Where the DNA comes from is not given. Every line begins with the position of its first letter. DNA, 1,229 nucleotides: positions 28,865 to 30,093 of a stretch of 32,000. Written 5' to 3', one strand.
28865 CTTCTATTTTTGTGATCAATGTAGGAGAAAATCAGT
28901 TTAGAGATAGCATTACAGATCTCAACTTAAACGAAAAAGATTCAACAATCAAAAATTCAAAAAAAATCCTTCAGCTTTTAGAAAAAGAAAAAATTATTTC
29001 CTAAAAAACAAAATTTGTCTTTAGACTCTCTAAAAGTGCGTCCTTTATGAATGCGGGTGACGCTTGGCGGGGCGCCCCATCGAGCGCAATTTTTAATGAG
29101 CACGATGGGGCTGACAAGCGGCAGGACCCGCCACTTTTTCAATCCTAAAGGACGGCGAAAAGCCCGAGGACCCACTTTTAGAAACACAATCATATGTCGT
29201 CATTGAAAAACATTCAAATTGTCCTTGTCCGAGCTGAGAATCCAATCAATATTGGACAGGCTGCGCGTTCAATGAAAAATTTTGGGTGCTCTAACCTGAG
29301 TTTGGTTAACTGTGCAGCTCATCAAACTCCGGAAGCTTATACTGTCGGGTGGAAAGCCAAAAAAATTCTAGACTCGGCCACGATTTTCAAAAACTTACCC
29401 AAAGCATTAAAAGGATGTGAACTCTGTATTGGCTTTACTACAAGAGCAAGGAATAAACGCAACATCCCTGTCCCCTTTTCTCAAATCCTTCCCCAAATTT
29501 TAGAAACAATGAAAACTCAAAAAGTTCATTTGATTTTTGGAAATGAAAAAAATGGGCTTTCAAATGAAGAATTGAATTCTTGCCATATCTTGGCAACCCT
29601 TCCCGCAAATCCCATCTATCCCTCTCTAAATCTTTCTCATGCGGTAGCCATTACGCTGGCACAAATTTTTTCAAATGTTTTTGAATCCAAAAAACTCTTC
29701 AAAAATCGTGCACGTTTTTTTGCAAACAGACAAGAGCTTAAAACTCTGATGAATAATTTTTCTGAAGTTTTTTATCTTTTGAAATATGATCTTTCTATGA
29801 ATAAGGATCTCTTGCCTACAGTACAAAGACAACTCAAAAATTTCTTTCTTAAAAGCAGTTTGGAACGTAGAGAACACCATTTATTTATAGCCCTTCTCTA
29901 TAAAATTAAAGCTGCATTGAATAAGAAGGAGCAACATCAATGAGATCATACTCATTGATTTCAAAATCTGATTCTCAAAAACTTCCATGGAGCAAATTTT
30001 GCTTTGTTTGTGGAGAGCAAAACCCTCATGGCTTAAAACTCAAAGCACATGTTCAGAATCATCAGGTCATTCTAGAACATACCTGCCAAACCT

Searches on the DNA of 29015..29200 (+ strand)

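Call 11: search_dna_similar(query=window:29015-29200:+, collection=plasmids, mode=distant)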
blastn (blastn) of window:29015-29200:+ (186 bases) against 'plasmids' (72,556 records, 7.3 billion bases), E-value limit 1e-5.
No match.

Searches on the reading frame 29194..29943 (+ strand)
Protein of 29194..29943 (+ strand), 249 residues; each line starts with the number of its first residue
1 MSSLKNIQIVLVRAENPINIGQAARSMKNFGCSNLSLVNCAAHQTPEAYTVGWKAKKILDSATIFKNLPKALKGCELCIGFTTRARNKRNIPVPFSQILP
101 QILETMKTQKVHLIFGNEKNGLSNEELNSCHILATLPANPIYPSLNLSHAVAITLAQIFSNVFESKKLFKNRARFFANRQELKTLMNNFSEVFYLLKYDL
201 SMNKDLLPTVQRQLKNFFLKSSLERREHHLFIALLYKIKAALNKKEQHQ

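Call 20: find_encoding_contigs(protein=window:29194-29943:+, flank=10000, max_places=10)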
Protein window:29194-29943:+ (249 aa): 2 contigs read that carry it; 2 places shown.
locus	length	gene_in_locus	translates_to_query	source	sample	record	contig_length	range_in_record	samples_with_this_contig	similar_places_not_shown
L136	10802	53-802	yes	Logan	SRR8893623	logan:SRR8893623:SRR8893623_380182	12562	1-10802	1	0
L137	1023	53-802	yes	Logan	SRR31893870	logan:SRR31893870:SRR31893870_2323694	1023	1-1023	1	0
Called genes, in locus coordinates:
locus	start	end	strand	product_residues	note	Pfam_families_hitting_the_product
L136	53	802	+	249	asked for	PF00588:SpoU_methylase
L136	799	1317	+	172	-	PF03061:4HBT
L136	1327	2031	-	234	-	PF13560:HTH_31 (weak), PF00717:Peptidase_S24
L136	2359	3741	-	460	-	PF01938:TRAM (weak), PF05958:tRNA_U5-meth_tr, PF05175:MTS (weak), PF03602:Cons_hypoth95 (weak), PF02475:TRM5-TYW2_MTfase (weak), PF09445:Methyltransf_15 (weak), PF13847:Methyltransf_31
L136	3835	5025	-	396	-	PF00072:Response_reg, PF00512:HisKA, PF02518:HATPase_c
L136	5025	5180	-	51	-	-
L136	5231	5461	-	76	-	PF13411:MerR_1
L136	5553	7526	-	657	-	PF13520:AA_permease_2, PF00324:AA_permease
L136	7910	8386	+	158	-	-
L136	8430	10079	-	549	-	PF02511:Thy1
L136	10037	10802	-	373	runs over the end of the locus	PF01321:Creatinase_N (faint), PF00557:Peptidase_M24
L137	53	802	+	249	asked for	PF00588:SpoU_methylase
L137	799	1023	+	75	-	?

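Call 21: search_protein_families(library=pfam, proteins=[window:29194-29943:+])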
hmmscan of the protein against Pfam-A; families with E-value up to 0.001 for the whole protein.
window:29194-29943:+ (249 aa): 1 family
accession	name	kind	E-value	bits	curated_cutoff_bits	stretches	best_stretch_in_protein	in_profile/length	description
PF00588.24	SpoU_methylase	-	6.1e-27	94.9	29.7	1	7-155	2-141/142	SpoU rRNA Methylase family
